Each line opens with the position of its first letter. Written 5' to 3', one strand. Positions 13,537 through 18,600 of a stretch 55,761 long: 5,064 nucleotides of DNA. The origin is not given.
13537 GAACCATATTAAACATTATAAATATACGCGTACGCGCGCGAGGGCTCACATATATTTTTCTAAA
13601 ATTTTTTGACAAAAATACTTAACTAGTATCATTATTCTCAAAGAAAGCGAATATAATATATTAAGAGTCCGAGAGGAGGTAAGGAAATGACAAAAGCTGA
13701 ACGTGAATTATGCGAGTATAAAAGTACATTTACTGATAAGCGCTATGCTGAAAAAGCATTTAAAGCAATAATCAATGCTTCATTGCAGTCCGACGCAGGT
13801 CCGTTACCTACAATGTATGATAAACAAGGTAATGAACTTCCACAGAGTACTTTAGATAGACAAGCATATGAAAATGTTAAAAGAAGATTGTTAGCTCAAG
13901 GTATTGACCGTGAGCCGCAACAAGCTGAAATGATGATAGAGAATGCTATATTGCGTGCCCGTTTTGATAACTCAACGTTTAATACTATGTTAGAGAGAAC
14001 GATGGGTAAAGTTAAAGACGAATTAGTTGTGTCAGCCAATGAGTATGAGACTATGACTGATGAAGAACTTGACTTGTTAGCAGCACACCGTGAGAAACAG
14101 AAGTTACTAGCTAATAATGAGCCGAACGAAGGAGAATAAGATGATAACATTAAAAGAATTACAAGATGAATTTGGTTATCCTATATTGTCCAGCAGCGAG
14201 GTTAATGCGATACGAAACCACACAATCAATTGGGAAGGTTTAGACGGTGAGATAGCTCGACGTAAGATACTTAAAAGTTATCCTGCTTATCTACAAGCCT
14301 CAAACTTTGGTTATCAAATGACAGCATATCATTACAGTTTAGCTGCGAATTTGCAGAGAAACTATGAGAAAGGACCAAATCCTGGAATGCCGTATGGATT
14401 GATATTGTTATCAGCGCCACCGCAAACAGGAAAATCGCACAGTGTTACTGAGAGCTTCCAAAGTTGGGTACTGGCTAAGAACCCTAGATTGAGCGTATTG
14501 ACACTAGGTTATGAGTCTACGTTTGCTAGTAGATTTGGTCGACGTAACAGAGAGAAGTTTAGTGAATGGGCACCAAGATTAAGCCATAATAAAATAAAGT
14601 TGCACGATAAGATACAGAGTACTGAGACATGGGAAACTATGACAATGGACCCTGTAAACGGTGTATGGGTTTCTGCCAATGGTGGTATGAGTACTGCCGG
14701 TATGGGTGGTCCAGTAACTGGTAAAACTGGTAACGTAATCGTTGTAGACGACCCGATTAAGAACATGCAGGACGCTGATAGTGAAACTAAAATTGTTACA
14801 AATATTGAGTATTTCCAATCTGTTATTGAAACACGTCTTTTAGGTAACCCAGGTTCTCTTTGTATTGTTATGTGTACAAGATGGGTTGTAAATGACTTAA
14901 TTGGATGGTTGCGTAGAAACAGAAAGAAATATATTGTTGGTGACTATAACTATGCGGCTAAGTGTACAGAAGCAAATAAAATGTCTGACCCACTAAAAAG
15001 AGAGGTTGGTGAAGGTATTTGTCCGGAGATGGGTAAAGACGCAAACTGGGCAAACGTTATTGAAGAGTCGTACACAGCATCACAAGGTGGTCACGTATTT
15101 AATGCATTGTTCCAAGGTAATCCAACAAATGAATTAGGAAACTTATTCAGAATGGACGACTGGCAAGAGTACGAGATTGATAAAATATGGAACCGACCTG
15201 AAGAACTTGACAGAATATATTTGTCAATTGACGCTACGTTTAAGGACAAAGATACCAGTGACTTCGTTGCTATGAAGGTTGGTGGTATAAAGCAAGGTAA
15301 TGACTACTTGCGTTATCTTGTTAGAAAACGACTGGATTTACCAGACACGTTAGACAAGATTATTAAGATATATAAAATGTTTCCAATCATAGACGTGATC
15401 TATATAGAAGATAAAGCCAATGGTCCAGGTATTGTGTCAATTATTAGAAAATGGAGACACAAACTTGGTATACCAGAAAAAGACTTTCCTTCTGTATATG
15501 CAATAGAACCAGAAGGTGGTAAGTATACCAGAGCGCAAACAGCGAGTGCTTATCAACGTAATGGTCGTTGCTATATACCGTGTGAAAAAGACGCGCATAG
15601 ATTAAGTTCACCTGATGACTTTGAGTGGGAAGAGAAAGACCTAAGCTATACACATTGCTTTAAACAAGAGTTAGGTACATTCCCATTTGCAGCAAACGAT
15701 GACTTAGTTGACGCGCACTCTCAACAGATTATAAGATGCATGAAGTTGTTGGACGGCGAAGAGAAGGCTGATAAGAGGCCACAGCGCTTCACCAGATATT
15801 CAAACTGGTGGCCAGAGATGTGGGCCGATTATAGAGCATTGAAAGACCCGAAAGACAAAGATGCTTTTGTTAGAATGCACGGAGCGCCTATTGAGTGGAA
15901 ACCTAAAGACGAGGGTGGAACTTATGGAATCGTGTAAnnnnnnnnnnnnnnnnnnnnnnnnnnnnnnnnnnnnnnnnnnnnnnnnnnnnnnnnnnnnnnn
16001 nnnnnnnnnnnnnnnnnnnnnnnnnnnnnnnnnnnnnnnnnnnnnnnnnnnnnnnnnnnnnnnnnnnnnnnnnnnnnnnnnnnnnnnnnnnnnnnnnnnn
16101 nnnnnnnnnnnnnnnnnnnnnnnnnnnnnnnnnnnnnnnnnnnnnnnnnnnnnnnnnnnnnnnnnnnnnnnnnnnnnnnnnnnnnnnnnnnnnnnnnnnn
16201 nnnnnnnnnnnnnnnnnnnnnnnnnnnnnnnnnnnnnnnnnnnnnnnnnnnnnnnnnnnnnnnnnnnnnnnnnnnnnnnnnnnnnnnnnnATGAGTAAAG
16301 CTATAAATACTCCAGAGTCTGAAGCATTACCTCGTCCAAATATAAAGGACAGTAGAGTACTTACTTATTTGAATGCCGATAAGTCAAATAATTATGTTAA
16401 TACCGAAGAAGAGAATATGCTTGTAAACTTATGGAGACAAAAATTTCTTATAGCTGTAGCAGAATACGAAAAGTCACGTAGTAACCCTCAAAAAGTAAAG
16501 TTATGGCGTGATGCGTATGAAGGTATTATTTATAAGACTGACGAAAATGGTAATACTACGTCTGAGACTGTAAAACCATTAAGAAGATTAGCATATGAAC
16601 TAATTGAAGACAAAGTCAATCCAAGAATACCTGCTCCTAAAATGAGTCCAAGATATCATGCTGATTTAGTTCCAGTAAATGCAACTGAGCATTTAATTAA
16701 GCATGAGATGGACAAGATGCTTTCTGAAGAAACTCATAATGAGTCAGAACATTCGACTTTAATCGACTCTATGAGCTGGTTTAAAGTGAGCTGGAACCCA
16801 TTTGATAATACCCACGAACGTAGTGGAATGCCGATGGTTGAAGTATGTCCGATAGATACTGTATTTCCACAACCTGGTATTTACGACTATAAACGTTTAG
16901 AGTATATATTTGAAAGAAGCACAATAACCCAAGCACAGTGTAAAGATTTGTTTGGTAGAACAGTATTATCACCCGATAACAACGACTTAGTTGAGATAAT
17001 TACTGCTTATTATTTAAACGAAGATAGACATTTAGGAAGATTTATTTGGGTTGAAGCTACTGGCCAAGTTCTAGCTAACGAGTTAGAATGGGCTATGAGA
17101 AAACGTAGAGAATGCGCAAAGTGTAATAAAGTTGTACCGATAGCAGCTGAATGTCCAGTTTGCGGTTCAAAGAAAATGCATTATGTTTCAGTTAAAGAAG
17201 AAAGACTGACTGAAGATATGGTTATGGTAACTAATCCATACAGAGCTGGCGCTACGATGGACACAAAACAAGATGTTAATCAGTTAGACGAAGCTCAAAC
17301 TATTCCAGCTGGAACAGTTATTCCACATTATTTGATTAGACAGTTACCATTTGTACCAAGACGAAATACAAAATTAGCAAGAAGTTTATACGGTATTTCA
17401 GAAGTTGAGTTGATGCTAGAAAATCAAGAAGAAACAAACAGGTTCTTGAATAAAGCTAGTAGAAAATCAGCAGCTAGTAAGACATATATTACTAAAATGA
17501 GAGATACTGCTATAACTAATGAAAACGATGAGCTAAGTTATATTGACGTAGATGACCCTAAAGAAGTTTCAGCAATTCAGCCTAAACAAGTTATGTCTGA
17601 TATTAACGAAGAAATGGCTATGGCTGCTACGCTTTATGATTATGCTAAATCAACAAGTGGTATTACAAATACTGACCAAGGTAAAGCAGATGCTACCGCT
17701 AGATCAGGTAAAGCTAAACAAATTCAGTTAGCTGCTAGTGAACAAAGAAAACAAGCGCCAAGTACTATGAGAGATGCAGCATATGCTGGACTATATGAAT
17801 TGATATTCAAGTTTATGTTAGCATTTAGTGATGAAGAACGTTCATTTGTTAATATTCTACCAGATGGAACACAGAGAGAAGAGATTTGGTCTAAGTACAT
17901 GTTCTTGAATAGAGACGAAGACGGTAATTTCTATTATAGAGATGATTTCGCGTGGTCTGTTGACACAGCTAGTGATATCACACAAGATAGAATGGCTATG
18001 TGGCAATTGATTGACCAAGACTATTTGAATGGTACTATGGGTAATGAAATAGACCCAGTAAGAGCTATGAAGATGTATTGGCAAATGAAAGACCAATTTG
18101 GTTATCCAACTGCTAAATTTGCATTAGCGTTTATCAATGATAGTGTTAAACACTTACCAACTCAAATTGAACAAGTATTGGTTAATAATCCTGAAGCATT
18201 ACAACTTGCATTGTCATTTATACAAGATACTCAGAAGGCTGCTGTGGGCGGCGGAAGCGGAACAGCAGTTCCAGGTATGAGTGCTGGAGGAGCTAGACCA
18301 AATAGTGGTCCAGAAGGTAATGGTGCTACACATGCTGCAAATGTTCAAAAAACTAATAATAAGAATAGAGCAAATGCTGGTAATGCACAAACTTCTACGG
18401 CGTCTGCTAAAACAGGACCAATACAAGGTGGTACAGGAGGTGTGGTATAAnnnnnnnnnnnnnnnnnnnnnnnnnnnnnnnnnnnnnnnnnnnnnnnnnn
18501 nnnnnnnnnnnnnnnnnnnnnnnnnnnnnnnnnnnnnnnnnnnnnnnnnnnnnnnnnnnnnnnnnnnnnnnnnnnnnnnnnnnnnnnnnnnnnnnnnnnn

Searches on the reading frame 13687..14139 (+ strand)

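Call 16: search_protein_families(library=phrogs, proteins=[window:13687-14139:+], max_evalue=0.05)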
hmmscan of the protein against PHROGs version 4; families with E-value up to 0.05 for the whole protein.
window:13687-14139:+ (150 aa): 1 family
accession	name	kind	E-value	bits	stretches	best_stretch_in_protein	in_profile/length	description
phrog_10506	-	unknown function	0.022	15.7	1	55-106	145-199/205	-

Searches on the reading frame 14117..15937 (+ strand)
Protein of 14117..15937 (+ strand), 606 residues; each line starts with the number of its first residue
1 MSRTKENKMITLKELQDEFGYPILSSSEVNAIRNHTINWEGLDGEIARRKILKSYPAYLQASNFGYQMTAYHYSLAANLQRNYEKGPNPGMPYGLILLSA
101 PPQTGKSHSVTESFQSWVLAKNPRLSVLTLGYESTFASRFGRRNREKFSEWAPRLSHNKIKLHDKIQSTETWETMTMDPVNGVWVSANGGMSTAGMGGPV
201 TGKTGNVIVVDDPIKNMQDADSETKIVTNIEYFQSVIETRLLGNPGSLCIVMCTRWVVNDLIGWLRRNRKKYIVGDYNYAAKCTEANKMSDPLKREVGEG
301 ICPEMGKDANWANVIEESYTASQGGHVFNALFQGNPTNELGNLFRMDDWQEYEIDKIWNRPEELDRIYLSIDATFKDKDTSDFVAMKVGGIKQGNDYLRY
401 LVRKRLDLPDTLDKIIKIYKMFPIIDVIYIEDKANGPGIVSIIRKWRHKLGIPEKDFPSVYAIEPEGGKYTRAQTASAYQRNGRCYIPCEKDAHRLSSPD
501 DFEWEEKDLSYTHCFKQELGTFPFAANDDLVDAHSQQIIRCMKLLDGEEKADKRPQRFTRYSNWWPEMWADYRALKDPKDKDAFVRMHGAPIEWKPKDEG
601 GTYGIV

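Call 6: search_protein_families(library=phrogs, proteins=[window:14117-15937:+], max_evalue=0.01)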
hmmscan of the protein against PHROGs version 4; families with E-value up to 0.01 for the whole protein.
window:14117-15937:+ (606 aa): 4 families
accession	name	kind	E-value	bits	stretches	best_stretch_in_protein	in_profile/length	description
phrog_38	-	head and packaging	7.8e-67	227.5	1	51-570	269-724/760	terminase large subunit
phrog_4758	-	head and packaging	4.1e-35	122.3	1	97-273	61-225/243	terminase large subunit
phrog_5573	-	head and packaging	3.5e-26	93.1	1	296-545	22-237/250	terminase large subunit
phrog_30251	-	head and packaging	2.5e-11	43.6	1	45-265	15-221/799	terminase large subunit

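Call 17: search_dna_similar(query=window:14117-15937:+, collection=phages, mode=protein, max_rows=15)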
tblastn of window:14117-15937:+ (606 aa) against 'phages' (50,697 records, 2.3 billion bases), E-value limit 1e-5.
Records with a match: 1307; places in all: 1307; records where one place covers at least 80% of the query: 112.
Best place of each record, by identity: <60% 1307.
By first word of the organism name: Mycobacterium 493; Microbacterium 273; Gordonia 75; Klebsiella 48; Brucella 41; Xanthomonas 37; Acinetobacter 27; Bacteriophage 26; Lactococcus 20; Helicobacter 20; and 71 more.
By host as written in the record: Mycobacterium smegmatis mc2 155 345; Microbacterium foliorum NRRL B-24224 SEA 111; Microbacterium foliorum NRRL B-24224 104; Mycobacterium smegmatis mc#155 83; - 57; Gordonia terrae 3612 51; Microbacterium paraoxydans NWU1 27; Klebsiella pneumoniae 24; and 237 more.
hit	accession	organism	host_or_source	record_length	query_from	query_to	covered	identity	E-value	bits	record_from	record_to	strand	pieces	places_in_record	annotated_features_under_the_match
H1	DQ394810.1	Lactococcus phage phismq86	-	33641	24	561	89%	30.1%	1e-49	192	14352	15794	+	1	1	putative terminase large subunit | unknown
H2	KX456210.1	Lactococcus phage 62501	Lactococcus lactis SMQ-86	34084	24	561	89%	30.1%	1e-49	192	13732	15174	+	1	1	putative terminase large subunit | hypothetical protein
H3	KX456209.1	Lactococcus phage 56701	Lactococcus lactis SMQ-86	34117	24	561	89%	30.1%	1e-49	192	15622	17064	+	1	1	putative terminase large subunit | hypothetical protein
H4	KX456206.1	Lactococcus phage 28201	Lactococcus lactis SMQ-86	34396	24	561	89%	30.1%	1e-49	192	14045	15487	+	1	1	putative terminase large subunit | hypothetical protein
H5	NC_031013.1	Lactococcus phage 28201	Lactococcus lactis SMQ-86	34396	24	561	89%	30.1%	1e-49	192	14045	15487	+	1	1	terminase large subunit | terminase small subunit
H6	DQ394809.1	Lactococcus phage ul36.t1k1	Lactococcus lactis SMQ-86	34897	24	561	89%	30.1%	1e-49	192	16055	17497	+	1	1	putative terminase large subunit | unknown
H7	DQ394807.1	Lactococcus phage ul36.k1t1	Lactococcus lactis SMQ-86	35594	24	561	89%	30.1%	1e-49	192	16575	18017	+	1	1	putative terminase large subunit | putative activator of late transcription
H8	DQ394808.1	Lactococcus phage ul36.t1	Lactococcus lactis SMQ-86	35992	24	561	89%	30.1%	1e-49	192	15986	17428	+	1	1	putative terminase large subunit | unknown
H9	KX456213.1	Lactococcus phage 98201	Lactococcus lactis SMQ-86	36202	24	561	89%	30.1%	1e-49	192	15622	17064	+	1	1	putative terminase large subunit | hypothetical protein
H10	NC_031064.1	Lactococcus phage 98201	Lactococcus lactis SMQ-86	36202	24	561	89%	30.1%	1e-49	192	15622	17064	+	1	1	terminase large subunit | terminase small subunit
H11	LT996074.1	Bacteriophage sp.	-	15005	24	561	89%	29.9%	2e-49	191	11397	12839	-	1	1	record has no annotation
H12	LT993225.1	Bacteriophage sp.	-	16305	24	561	89%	29.9%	2e-49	191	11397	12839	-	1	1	record has no annotation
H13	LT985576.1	Bacteriophage sp.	-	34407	24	561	89%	29.9%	2e-49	191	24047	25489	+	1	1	record has no annotation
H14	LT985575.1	Bacteriophage sp.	-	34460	24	561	89%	29.9%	2e-49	191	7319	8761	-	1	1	record has no annotation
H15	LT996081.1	Bacteriophage sp.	-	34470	24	561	89%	29.9%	2e-49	191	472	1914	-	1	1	record has no annotation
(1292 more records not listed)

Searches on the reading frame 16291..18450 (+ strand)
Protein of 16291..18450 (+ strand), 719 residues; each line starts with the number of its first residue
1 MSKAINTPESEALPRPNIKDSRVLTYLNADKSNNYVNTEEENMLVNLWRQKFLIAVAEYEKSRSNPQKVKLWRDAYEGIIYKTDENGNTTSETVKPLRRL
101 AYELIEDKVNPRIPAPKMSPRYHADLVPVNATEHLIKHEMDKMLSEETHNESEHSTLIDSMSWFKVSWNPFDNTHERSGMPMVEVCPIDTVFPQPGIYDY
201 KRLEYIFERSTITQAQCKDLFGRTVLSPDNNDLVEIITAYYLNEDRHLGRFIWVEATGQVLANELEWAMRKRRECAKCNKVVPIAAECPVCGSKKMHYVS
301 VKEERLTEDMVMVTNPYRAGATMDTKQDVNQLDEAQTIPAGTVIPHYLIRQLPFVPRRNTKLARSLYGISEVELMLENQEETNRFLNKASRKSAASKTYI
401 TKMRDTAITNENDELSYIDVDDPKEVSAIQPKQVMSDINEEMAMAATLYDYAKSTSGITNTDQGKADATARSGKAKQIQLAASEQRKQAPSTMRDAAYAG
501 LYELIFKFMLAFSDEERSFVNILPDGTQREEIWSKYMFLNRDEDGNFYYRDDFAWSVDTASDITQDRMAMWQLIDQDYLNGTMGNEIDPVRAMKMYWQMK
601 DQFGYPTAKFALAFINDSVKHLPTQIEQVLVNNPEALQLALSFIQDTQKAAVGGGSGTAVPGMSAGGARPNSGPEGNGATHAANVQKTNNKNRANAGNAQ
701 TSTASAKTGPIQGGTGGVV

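Call 6: search_protein_families(library=phrogs, proteins=[window:16291-18450:+], max_evalue=0.01)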
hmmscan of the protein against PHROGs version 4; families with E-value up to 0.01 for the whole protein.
window:16291-18450:+ (719 aa): 1 family
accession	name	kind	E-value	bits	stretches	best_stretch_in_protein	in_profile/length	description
phrog_156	-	head and packaging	2e-19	70.5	1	111-582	79-532/681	portal protein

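Call 45: search_dna_similar(query=window:16291-18450:+, collection=phages, mode=protein, max_rows=12, max_evalue=0.001)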
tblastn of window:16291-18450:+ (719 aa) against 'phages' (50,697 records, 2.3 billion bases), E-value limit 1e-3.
Records with a match: 2; places in all: 2; records where one place covers at least 80% of the query: 1.
Best place of each record, by identity: <60% 2.
By first word of the organism name: Bacteriophage 2.
By host as written in the record: - 2.
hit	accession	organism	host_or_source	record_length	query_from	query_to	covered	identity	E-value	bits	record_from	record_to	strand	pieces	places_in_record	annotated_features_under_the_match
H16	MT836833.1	Bacteriophage sp.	human fecal samples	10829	48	620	80%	27.3%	2e-60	226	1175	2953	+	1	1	record has no annotation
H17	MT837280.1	Bacteriophage sp.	human fecal samples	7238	45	628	81%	25.4%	9e-52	200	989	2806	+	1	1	record has no annotation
